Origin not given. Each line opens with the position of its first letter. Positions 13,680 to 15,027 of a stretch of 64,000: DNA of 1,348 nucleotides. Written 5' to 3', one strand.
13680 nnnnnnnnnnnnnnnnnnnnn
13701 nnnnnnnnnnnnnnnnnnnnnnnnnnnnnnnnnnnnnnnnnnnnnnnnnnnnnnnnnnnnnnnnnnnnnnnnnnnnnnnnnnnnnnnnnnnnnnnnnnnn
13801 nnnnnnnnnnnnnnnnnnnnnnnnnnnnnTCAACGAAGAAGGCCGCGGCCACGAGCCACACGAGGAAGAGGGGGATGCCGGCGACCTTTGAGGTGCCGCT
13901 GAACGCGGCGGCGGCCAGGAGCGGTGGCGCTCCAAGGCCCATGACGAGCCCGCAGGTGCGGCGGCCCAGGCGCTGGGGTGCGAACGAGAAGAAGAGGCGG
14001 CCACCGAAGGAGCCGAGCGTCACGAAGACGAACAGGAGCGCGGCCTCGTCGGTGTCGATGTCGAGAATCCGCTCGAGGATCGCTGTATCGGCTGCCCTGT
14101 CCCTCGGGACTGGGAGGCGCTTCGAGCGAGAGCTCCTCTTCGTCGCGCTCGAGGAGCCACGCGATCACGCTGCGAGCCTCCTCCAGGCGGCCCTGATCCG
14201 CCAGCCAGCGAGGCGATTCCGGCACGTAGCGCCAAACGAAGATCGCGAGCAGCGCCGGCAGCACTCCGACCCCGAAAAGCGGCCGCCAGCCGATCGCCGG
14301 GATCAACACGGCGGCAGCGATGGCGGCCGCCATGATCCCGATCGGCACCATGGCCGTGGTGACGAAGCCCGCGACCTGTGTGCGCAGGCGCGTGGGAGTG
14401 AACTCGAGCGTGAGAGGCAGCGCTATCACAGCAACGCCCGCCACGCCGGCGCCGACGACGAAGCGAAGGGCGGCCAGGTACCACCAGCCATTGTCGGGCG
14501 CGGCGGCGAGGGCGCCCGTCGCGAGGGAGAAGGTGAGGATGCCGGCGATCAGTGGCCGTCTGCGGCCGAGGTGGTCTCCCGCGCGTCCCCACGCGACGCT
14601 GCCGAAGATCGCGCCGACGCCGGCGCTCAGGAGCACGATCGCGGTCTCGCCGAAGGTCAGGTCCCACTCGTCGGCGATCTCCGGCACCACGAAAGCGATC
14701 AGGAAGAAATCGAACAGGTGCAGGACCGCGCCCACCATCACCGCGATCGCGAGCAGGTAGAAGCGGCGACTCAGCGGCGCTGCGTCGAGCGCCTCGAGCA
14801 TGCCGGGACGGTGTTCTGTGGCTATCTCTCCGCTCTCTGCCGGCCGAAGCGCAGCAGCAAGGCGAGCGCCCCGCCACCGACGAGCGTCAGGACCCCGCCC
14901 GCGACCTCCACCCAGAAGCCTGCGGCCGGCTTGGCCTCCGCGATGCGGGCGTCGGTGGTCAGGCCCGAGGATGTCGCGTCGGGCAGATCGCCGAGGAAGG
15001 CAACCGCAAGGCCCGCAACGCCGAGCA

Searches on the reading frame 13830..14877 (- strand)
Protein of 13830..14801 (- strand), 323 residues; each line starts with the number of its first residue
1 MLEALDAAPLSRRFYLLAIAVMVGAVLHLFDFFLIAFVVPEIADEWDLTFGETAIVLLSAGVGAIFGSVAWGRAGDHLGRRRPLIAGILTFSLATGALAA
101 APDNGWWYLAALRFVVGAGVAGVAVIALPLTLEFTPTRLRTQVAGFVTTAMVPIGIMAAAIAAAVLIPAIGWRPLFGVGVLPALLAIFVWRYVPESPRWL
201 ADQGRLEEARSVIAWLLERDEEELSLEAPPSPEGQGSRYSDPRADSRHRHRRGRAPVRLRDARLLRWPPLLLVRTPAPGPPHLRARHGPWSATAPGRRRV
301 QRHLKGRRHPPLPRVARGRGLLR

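Call 91: search_protein_families(library=pfam, proteins=[window:13830-14801:-, window:14020-14877:-], max_evalue=0.001)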
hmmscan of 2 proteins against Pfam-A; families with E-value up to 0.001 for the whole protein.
window:13830-14801:- (323 aa): 3 families
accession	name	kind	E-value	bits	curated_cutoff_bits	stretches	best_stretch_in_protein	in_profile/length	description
PF07690.21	MFS_1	-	1.3e-30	106.9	33.4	1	22-208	2-189/347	Major Facilitator Superfamily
PF00083.30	Sugar_tr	-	3.6e-30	105.7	22.3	1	23-221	7-219/452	Sugar (and other) transporter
PF06779.20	MFS_4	-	5.6e-05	23.1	26.3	1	33-206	10-184/364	Uncharacterised MFS-type transporter YbfB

window:14020-14877:- (285 aa): 0 families
